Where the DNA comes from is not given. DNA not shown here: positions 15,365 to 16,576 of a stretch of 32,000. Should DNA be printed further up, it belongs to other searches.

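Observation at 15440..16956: AT-rich insert carrying a lone AbiTii-like gene: candidate uncharacterised single-gene anti-phage module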

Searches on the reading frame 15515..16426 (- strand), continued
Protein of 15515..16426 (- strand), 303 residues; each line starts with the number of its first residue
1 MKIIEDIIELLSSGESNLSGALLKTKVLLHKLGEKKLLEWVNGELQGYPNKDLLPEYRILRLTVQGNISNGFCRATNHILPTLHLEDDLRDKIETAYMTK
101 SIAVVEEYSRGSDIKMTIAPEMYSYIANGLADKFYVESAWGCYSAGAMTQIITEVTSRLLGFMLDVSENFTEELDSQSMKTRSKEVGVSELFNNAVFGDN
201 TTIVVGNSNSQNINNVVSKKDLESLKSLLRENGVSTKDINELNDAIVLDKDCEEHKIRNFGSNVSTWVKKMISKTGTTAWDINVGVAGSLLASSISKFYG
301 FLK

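Call 31: find_encoding_contigs(protein=P0116, flank=6000, max_places=3)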
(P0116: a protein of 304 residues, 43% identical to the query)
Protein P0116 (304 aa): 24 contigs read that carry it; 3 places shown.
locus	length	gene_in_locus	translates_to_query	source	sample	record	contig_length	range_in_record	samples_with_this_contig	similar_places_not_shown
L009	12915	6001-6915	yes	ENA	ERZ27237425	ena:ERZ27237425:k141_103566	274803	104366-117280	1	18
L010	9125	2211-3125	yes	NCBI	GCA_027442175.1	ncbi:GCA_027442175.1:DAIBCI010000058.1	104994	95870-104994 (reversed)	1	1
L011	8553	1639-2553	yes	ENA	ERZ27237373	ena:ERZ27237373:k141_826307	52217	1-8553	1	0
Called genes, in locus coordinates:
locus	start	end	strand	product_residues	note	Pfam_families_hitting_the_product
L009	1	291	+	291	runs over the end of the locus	PF03787:RAMPs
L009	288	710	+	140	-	PF09701:Cas_Cmr5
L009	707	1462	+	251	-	PF03787:RAMPs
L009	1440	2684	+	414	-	-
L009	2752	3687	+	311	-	-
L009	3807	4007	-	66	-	-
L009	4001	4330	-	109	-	-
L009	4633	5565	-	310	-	PF13391:HNH_2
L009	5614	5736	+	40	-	-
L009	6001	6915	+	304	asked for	PF18864:AbiTii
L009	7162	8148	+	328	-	PF00248:Aldo_ket_red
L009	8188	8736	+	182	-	PF21247:Fic-like_C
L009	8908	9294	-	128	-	PF02152:FolB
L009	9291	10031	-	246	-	PF00106:adh_short, PF13561:adh_short_C2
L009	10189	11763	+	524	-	PF01584:CheW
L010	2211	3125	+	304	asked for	PF18864:AbiTii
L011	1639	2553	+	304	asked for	PF18864:AbiTii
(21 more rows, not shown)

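Call 32: fold_search(model_id=the predicted structure, library=pdb)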
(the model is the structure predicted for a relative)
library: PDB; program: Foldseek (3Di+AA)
matches with E <= 10: 68; with E <= 0.001: 0
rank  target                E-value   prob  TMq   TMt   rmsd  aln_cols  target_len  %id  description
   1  3w3w_A                1.5e+00  0.03  0.10  0.04  20.5       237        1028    9  Crystal structure of Kap121p bound to Ste12p (released 2013-04-10)
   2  8k8s_A                1.5e+00  0.04  0.14  0.06  19.7       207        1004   10  F8-A22-E4 complex of MPXV in complex with DNA and Ara-CTP (released 2024-06-05)
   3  3w3y_A                1.9e+00  0.03  0.10  0.04  20.5       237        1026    9  Crystal structure of Kap121p bound to Nup53p (released 2013-04-10)
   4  2hpg_C                1.9e+00  0.01  0.09  0.09  22.3       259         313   10  The crystal structure of a thermophilic TRAP periplasmic binding protein (released 2007-03-20)
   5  8aq0_A                2.0e+00  0.06  0.11  0.09  12.4       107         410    8  Crystal structure of L-N-Carbamoylase from Sinorhizobium meliloti mutant L217G/F329C (released 2022-11-16)
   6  3thw_B                2.0e+00  0.02  0.11  0.05  20.1       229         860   10  Human MutSbeta complexed with an IDL of 4 bases (Loop4) and ADP (released 2011-12-21)
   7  4hj3_B                2.4e+00  0.02  0.09  0.14  19.9       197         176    6  Crystal Structure of Rhodobacter Sphaeroides LOV protein (released 2013-01-16)
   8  8r0k_A                2.6e+00  0.04  0.13  0.15  19.4       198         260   16  Cryo-EM structure of the microbial rhodopsin CryoR1 at pH 4.3 in detergent (released 2025-05-14)
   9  9lu6_A                2.6e+00  0.02  0.11  0.13  19.5       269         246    8  Structure of bacteriophage T4 protal-neck protein gp20-gp13-gp14-Hfq assembled in vitro in C6 symmetry (released 2026-02-18)
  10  8apz_A                2.7e+00  0.04  0.10  0.08  12.9       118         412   11  Crystal structure of wild-type L-N-Carbamoylase from Sinorhizobium meliloti (released 2022-11-16)
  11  8hpj_D                2.7e+00  0.03  0.10  0.09  17.8       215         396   11  Crystal structure of the bacterial oxalate transporter OxlT in a ligand-free outward-facing form (released 2023-02-15)
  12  6qzo_A                2.7e+00  0.01  0.08  0.07  18.6       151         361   11  Crystal structure of DyP-type peroxidase from Cellulomonas bogoriensis (released 2019-04-03)
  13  4pdx_A                2.9e+00  0.02  0.12  0.07  16.6       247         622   11  Crystal structure of Escherchia coli uncharacterized protein YjcS (released 2015-04-29)
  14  8apz_B                3.0e+00  0.05  0.11  0.09  12.2       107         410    8  Crystal structure of wild-type L-N-Carbamoylase from Sinorhizobium meliloti (released 2022-11-16)
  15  4axh_B                3.2e+00  0.04  0.13  0.08  15.9       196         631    7  Structure and mechanism of the first inverting alkylsulfatase specific for secondary alkylsulfatases (released 2012-12-05)
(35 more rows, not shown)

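Call 39: fold_search(model_id=the predicted structure, library=viral)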
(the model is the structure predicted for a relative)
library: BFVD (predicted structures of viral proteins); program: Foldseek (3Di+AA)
matches with E <= 10: 134; with E <= 0.001: 0
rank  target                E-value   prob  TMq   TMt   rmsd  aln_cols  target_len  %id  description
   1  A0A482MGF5            1.3e-01  0.06  0.11  0.12  21.9       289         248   11  Uncharacterized protein [Serratia phage MTx]
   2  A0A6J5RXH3            2.4e-01  0.08  0.10  0.12  20.4       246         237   10  Uncharacterized protein [uncultured Caudovirales phage]
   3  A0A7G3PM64            3.5e-01  0.08  0.15  0.12  17.9       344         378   12  Uncharacterized protein [Sphingomonas phage vB_StuS_MMDA13]
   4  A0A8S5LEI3            3.9e-01  0.07  0.14  0.16  15.3       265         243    8  Neck protein [Myoviridae sp. ctBDS4]
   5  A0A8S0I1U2            4.1e-01  0.06  0.12  0.12  20.3       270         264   12  (no name in the UniProt tables at hand)
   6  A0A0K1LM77            5.6e-01  0.23  0.17  0.30  12.8       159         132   11  Uncharacterized protein [Caulobacter phage Seuss]
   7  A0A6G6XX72            5.9e-01  0.06  0.12  0.15  27.9       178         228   11  (no name in the UniProt tables at hand)
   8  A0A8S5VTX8            7.2e-01  0.06  0.15  0.17  17.8       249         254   12  Uncharacterized protein [Ackermannviridae sp.]
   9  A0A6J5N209            7.2e-01  0.03  0.12  0.10  28.5       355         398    9  Portal protein [uncultured Caudovirales phage]
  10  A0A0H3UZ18            8.4e-01  0.06  0.12  0.10  18.9       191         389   13  (no name in the UniProt tables at hand)
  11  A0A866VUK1            8.9e-01  0.06  0.11  0.12  20.4       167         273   16  G protein coupled receptor 3 [Elephant endotheliotropic herpesvirus 1A]
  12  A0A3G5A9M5            1.2e+00  0.02  0.13  0.11  21.3       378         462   12  Bacteriophage T5 Orf172 DNA-binding domain-containing protein [Hyperionvirus sp.]
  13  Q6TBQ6                1.3e+00  0.12  0.17  0.25  10.0       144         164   10  DNA-directed DNA polymerase (Fragment) [Steller sea lion poxvirus]
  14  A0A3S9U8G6            1.3e+00  0.05  0.13  0.17  13.7       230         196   10  Major tail subunit [Alteromonas phage ZP6]
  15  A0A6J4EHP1            1.3e+00  0.03  0.12  0.14  21.8       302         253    8  (no name in the UniProt tables at hand)
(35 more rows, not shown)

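Call 44: find_related_loci(query=A1, collection=viral_contigs, flank=8000)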
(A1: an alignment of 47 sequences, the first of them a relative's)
Query A1 (303 aa) in viral_contigs; peptide patterns used: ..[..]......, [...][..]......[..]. (x = any residue, [..] = any of these).
63 stretches matched a pattern; 38 encode a relative of the query (tblastn E <= 1e-3); 38 distinct loci.
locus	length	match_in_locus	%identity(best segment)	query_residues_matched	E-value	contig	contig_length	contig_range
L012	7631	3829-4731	57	1-301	6e-117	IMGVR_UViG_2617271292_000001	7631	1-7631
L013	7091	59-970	41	1-302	8e-76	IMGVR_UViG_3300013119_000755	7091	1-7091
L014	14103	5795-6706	39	1-302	4e-66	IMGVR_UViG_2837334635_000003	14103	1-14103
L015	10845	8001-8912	39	1-302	8e-66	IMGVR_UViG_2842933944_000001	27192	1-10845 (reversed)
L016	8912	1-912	34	1-301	4e-56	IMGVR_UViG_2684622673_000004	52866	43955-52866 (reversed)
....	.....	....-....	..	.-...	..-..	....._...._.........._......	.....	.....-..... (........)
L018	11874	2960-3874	34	1-301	4e-50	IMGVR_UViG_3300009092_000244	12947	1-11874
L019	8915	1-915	35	1-301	2e-49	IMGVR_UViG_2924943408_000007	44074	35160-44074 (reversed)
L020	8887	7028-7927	35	4-299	5e-49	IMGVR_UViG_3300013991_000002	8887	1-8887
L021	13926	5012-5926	34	1-301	2e-48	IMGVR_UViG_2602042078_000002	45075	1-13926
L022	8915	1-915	35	1-301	1e-48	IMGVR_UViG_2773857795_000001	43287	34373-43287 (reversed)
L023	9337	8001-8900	35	4-299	1e-47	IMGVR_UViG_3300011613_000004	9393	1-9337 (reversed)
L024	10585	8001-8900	34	4-299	5e-47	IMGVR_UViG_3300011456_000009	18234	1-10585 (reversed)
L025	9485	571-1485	35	1-301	3e-46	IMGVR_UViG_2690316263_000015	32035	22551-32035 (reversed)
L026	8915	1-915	33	1-301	4e-46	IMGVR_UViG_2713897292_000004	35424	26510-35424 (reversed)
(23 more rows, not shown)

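Call 47: search_dna_similar(query=window:15515-16426:-, collection=phages, mode=protein, max_rows=25)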
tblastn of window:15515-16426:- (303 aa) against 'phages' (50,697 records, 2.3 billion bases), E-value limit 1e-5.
No match.

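Call 59: search_protein_families(library=padloc, proteins=[L050:7001-7921:+, P0003], max_evalue=0.01)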
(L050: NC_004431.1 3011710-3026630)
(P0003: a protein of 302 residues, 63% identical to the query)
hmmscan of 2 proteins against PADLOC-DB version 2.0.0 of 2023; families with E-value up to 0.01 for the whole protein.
L050:7001-7921:+ (306 aa): 1 family
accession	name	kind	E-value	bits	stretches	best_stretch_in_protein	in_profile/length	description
PDLC02334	AbiTii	-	4.5e-33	113.1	1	4-193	3-181/185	AbiTii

P0003 (302 aa): 1 family
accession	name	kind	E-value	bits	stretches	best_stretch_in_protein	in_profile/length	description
PDLC02334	AbiTii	-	4.5e-37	126.2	1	2-182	1-174/185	AbiTii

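Call 63: find_encoding_contigs(protein=P0036, flank=5000, max_places=3)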
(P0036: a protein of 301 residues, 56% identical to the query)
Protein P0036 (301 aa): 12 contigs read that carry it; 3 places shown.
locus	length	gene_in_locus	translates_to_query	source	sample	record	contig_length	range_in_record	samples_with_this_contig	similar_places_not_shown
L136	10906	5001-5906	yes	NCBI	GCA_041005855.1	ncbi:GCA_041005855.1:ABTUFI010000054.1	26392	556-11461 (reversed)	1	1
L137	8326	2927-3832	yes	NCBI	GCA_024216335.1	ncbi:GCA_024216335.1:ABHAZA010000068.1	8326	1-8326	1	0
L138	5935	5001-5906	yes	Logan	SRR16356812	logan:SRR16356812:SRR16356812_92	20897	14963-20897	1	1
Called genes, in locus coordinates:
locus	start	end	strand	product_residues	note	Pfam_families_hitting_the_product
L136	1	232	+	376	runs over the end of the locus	PF01571:GCV_T, PF08669:GCV_T_C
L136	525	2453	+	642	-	PF02824:TGS, PF07973:tRNA_SAD, PF00587:tRNA-synt_2b, PF03129:HGTP_anticodon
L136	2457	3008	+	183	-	PF05198:IF3_N, PF00707:IF3_C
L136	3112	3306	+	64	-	PF01632:Ribosomal_L35p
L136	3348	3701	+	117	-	PF00453:Ribosomal_L20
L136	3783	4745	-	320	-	PF13495:Phage_int_SAM_4, PF00589:Phage_integrase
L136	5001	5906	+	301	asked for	PF18864:AbiTii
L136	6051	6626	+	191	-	PF18160:SLATT_5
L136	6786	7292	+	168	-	-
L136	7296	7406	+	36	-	-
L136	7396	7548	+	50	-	-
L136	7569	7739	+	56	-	PF12493:DUF3709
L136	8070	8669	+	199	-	PF02798:GST_N, PF13417:GST_N_3, PF13409:GST_N_2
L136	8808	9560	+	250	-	PF17419:MauJ (weak)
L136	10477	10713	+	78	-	PF12493:DUF3709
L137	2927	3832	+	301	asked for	PF18864:AbiTii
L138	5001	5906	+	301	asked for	PF18864:AbiTii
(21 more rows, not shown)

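Call 64: find_encoding_contigs(protein=P0030, flank=5000, max_places=2)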
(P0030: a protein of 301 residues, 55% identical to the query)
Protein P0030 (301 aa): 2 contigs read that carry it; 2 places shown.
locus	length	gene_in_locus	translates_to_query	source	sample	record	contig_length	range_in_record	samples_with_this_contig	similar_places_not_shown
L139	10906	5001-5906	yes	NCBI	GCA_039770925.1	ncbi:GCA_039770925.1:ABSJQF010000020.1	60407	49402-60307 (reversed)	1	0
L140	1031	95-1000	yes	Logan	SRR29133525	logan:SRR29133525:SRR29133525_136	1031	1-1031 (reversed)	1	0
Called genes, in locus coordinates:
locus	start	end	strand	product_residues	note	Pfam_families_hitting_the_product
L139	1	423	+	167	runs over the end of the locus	-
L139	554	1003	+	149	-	PF00583:Acetyltransf_1 (weak)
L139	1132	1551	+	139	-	PF00583:Acetyltransf_1, PF13673:Acetyltransf_10 (weak), PF13508:Acetyltransf_7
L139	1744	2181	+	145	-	-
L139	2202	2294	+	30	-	-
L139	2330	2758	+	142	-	PF00583:Acetyltransf_1, PF13527:Acetyltransf_9 (weak), PF13508:Acetyltransf_7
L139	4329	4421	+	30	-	-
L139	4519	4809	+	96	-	PF03692:CxxCxxCC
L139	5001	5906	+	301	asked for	PF18864:AbiTii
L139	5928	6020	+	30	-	-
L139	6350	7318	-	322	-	PF13384:HTH_23 (weak), PF13936:HTH_38, PF00665:rve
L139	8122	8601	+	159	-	-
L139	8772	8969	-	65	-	-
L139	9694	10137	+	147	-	-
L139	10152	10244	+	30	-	-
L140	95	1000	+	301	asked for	PF18864:AbiTii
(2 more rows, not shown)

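Call 76: search_solved_structures(query=A1, max_evalue=1)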
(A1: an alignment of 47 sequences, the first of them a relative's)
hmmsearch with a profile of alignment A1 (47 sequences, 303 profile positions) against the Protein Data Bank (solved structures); distinct sequences matched with E-value up to 1: 4.
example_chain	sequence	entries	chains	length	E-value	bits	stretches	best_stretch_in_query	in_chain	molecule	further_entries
4j75_A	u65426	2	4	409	0.33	13.5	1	69-170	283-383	Tryptophanyl-tRNA synthetase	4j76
4jfa_A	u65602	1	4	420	0.35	13.4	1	69-170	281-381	Tryptophan--tRNA ligase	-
2poa_A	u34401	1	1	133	0.59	12.6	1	147-228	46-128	14 kDa fatty acid-binding protein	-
1vyf_A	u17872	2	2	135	0.68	12.4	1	147-228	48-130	14 KDA FATTY ACID BINDING PROTEIN | FATTY ACID BINDING PROTEIN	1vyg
